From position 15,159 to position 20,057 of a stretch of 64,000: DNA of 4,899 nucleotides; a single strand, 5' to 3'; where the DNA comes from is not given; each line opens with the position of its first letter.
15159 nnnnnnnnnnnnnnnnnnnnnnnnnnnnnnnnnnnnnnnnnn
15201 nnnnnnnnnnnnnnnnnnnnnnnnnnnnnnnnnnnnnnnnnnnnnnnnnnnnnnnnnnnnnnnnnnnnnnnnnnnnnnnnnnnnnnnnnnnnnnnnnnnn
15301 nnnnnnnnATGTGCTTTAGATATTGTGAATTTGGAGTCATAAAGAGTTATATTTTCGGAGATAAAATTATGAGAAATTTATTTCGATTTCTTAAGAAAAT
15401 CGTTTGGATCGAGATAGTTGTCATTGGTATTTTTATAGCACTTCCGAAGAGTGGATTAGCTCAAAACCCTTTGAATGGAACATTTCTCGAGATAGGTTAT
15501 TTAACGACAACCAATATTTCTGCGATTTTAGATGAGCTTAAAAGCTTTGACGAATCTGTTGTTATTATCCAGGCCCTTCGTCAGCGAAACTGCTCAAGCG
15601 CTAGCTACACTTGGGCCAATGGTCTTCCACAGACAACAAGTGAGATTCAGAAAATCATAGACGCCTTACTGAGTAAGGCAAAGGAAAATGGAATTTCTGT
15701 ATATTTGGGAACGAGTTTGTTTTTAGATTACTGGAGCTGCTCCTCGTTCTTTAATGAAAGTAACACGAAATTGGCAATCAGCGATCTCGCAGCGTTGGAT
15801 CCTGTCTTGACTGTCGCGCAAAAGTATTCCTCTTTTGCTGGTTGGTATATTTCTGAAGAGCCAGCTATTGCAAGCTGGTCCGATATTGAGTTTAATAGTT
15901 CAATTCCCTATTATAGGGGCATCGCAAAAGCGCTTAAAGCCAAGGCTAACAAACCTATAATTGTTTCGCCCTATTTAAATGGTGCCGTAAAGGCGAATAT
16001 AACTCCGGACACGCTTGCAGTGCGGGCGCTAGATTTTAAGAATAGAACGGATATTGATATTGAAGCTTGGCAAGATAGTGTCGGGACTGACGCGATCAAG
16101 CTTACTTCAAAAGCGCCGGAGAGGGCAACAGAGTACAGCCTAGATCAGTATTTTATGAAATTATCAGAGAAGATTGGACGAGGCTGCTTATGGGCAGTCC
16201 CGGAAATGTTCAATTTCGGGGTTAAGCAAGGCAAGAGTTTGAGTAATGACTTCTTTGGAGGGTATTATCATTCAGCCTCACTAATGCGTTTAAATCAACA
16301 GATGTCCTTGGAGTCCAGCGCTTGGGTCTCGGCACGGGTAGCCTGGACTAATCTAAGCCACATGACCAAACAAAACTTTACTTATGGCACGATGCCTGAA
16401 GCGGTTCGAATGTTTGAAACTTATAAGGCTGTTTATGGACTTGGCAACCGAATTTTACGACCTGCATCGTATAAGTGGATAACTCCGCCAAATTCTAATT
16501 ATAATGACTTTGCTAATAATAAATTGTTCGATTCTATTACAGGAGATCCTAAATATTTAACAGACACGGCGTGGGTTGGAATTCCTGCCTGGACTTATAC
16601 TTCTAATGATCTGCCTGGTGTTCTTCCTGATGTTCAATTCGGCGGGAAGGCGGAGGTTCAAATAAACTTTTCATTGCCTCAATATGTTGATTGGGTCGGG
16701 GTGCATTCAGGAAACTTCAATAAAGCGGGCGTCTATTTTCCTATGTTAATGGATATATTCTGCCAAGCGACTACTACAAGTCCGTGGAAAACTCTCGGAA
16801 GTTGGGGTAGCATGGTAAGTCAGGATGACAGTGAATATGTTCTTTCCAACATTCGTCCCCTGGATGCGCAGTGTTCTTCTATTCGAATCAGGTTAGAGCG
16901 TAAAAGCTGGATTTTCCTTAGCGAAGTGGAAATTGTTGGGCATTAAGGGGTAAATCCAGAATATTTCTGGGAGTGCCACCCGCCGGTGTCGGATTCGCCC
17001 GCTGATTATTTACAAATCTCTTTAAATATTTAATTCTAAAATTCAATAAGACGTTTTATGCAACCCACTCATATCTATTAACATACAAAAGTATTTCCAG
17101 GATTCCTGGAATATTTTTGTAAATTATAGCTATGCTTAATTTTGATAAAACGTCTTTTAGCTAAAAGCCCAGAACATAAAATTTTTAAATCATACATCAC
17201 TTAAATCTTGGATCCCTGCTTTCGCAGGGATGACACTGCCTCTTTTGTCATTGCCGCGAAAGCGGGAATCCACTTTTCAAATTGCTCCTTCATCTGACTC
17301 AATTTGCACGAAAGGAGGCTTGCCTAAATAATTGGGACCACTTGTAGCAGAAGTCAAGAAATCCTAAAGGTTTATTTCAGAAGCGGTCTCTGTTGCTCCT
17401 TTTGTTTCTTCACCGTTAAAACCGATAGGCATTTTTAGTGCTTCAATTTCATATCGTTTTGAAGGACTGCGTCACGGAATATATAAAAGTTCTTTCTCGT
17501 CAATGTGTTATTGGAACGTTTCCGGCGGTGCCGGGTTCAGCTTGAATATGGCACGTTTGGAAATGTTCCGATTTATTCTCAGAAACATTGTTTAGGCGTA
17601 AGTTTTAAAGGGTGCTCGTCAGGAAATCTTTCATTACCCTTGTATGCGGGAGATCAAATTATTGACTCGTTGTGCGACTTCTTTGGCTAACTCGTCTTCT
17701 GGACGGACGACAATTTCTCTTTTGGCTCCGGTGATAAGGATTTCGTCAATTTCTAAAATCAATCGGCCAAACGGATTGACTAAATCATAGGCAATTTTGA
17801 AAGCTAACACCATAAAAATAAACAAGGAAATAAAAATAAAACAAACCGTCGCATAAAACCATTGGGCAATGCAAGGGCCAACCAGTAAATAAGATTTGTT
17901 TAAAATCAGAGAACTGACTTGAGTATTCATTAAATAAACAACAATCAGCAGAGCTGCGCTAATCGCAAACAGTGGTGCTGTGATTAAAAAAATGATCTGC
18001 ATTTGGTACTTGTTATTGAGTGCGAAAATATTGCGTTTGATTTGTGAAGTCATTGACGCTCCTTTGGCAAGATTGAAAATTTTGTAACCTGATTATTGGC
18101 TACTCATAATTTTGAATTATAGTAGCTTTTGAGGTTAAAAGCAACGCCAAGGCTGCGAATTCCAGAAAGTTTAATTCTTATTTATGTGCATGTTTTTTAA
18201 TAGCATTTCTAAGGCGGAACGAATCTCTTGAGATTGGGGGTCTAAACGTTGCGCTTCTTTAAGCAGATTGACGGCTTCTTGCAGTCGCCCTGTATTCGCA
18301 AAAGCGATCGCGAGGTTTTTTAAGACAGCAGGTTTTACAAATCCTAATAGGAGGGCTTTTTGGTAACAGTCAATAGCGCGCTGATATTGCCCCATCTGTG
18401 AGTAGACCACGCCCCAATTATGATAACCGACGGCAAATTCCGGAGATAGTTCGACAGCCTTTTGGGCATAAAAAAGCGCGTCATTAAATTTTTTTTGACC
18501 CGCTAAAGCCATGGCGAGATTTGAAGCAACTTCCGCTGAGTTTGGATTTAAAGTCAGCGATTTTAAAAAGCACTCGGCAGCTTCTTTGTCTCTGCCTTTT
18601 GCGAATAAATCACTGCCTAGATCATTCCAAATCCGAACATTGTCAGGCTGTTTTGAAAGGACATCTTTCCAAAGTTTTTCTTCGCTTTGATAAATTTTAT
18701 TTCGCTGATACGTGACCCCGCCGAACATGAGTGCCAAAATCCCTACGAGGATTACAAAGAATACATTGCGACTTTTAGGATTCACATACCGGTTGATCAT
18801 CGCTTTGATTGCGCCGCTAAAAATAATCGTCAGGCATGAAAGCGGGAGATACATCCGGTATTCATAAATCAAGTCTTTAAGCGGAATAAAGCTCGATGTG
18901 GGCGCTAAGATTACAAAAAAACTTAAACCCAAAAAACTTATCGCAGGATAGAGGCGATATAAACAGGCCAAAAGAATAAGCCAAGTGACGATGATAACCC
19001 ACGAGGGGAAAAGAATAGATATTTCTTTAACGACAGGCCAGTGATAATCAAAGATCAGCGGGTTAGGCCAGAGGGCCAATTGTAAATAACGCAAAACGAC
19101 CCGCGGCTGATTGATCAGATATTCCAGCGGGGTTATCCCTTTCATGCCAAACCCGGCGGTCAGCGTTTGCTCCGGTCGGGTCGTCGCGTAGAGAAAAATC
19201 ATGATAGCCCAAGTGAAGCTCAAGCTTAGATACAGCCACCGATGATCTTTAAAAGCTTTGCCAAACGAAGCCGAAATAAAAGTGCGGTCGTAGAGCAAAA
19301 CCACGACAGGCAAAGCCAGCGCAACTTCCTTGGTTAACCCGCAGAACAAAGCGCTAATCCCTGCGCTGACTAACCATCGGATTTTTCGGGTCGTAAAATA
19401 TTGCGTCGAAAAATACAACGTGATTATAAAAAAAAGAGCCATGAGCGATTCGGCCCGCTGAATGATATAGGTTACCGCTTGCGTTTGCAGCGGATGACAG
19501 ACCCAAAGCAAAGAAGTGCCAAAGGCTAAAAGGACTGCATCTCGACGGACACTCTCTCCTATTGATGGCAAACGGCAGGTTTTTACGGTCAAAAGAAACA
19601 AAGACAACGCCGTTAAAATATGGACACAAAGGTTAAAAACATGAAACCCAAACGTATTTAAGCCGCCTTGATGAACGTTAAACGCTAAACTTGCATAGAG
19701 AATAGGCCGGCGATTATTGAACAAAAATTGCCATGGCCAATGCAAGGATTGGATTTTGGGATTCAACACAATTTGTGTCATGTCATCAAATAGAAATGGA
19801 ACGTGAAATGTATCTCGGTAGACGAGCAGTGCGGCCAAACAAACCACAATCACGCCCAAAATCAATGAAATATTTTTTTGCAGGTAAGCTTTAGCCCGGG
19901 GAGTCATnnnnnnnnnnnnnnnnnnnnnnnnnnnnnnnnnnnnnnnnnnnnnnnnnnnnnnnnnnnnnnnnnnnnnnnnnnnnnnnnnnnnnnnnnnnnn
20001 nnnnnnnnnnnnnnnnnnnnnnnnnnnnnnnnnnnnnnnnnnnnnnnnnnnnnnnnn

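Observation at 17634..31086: Co-directional cluster: three TMTC-like TPR/GT-C membrane proteins next to a 1320 aa secreted beta-helix protein, an S1 protease-TPR fusion and a tandem-repeat EF-hand protein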

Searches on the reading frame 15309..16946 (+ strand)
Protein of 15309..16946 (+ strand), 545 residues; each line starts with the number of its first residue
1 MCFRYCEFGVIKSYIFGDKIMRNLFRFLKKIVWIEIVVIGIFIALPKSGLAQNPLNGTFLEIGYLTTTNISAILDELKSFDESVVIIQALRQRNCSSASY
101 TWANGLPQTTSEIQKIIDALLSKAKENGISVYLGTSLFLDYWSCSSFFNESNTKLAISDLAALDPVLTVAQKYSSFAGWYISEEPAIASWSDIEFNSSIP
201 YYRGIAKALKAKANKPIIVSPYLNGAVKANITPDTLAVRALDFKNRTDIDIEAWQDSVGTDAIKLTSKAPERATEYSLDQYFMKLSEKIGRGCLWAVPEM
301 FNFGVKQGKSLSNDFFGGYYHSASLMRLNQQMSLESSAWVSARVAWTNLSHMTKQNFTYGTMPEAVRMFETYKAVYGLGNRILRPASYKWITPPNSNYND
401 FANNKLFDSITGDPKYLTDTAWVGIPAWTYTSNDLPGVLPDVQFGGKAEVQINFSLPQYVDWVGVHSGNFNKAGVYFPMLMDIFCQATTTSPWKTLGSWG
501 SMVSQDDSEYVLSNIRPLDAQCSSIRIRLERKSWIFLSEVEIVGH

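Call 17: search_protein_families(library=pfam, proteins=[window:15309-16946:+], max_evalue=0.001)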
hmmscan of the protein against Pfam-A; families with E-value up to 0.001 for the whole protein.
window:15309-16946:+ (545 aa): 1 family
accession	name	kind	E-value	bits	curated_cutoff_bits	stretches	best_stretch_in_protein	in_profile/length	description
PF14488.12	DUF4434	-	4.3e-24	86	30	1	66-352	17-276/283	Domain of unknown function (DUF4434)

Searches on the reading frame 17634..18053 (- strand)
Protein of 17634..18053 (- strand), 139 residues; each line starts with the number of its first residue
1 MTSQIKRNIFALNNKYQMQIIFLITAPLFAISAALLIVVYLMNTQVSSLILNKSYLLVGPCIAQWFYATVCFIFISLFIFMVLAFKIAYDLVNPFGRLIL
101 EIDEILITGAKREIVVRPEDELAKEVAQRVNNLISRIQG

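Call 4: search_protein_families(library=pfam, proteins=[window:17634-18053:-], max_evalue=0.01)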
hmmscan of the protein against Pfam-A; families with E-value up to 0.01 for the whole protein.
window:17634-18053:- (139 aa): 0 families

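Call 6: search_protein_families(library=ncbifam, proteins=[window:17634-18053:-], max_evalue=0.01)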
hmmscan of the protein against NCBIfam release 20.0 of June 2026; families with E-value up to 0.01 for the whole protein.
window:17634-18053:- (139 aa): 1 family
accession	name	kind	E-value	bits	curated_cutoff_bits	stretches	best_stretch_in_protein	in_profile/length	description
NF011622.0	PRK15048.1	equivalog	0.0067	15.6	900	1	62-133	189-257/553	methyl-accepting chemotaxis protein II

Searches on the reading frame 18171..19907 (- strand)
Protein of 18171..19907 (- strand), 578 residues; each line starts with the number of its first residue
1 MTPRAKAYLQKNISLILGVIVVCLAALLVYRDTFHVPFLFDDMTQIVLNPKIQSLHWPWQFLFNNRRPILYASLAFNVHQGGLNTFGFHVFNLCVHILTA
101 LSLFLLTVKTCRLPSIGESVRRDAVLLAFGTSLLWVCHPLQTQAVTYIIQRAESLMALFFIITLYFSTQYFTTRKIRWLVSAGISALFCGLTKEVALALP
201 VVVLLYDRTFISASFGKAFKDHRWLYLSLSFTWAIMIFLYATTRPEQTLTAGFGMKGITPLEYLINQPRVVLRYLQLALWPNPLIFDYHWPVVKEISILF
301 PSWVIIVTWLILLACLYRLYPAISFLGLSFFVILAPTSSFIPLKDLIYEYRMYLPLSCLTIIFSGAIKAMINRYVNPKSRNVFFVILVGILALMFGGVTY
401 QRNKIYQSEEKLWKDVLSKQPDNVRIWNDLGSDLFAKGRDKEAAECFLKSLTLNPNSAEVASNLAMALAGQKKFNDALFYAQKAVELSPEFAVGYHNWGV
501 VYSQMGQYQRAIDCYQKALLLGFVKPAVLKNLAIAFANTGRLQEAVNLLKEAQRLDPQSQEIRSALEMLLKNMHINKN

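Call 4: search_protein_families(library=pfam, proteins=[window:18171-19907:-], max_evalue=0.01)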
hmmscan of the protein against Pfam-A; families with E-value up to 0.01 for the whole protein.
window:18171-19907:- (578 aa): 20 families
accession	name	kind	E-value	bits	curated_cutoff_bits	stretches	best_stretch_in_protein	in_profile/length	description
PF07719.23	TPR_2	-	1e-28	97.5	27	4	494-521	3-30/34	Tetratricopeptide repeat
PF00515.34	TPR_1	-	2.2e-28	97.3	27.8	4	492-520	1-29/34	Tetratricopeptide repeat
PF13414.12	TPR_11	-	2.2e-17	62.9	26.8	1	431-470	1-40/42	TPR repeat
PF13424.12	TPR_12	-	6.2e-17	62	30.1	2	492-556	3-75/77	Tetratricopeptide repeat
PF13181.12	TPR_8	-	9e-17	60.2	25.7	1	495-520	4-29/34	Tetratricopeptide repeat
PF13431.12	TPR_17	-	1.6e-15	56.5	24.4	2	481-512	2-33/34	Tetratricopeptide repeat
PF13432.12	TPR_16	-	1.6e-13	51.2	32.7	2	498-559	3-64/65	Tetratricopeptide repeat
PF13428.12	TPR_14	-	2.3e-13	49.8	23.5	1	526-566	1-41/44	Tetratricopeptide repeat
PF13374.12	TPR_10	-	2.7e-13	49.9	27.5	0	495-519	5-29/42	Tetratricopeptide repeat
PF14559.12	TPR_19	-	1.5e-11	44.8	25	1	504-567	3-66/68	Tetratricopeptide repeat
PF13176.12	TPR_7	-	6.4e-11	41.9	27.9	1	497-520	4-27/36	Tetratricopeptide repeat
PF23914.1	TPR_CcmH_CycH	-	6.5e-08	33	42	1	417-519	43-148/158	Cytochrome c-type biogenesis protein H TPR domain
PF13371.12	TPR_9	-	1.9e-07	31.4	35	1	502-569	5-72/73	Tetratricopeptide repeat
PF12895.13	ANAPC3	-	8e-05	23.3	27.2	1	471-551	2-81/82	Anaphase-promoting complex, cyclosome, subunit 3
PF13174.12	TPR_6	-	0.00011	23.1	26.3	0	498-518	6-26/33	Tetratricopeptide repeat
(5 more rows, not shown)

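Call 6: search_protein_families(library=ncbifam, proteins=[window:18171-19907:-], max_evalue=0.01)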
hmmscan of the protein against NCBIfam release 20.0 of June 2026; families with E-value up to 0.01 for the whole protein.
window:18171-19907:- (578 aa): 23 families
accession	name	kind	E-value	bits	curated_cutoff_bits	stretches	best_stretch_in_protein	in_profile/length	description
NF040959.1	MamA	equivalog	1.9e-18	66.7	200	1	412-556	59-203/204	magnetosome protein MamA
TIGR02917.1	PEP_TPR_lipo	equivalog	9.6e-18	63.4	312.2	1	403-552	749-897/899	XrtA/PEP-CTERM system TPR-repeat protein PrsT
NF033762.1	social_mot_Tgl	equivalog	1.6e-11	44.1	225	1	399-478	40-120/252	social motility TPR repeat lipoprotein Tgl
NF033920.0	C39_PA2778_fam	equivalog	3.6e-11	42.9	150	1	407-489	173-255/255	PA2778 family cysteine peptidase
TIGR02521.1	type_IV_pilW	equivalog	7.7e-11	42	154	1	398-560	39-203/234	type IV pilus biogenesis/stability protein PilW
NF047558.1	TPR_END_plus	domain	7.8e-09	35.4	32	0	531-560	4-33/56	TPR end-of-group domain-containing protein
TIGR02552.1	LcrH_SycD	equivalog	1.3e-08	34.7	104.8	1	498-568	58-131/136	SycD/LcrH family type III secretion system chaperone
TIGR03939.1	PGA_TPR_OMP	equivalog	1.3e-08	33.5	366.65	2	400-490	96-186/800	poly-beta-1,6 N-acetyl-D-glucosamine export porin PgaA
NF002725.1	PRK02603.1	equivalog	5.2e-08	33.1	143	1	473-555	50-135/173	photosystem I assembly protein Ycf3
NF008391.2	PRK11189.1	equivalog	2.4e-06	27.2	250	1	482-557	89-164/297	lipoprotein NlpI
NF033758.1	gliding_GltE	equivalog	1.5e-05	24.2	225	1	440-518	271-351/411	adventurous gliding motility TPR repeat lipoprotein GltE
NF047507.1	TPR_BatC_Lepto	exception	3.2e-05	23.5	175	0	425-464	97-136/214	TPR repeat-containing protein BatC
NF047371.1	FlcA_CTERM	equivalog_domain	3.5e-05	22.5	300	1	481-567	427-514/646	periplasmic flagellar collar protein FlcA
TIGR00990.1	3a0801s09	subfamily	0.00038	19.2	757.25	1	470-577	139-246/615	mitochondrial import receptor subunit TOM70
NF011721.1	PRK15174.1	equivalog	0.00044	18.6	1200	0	411-477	271-337/656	Vi polysaccharide transport protein VexE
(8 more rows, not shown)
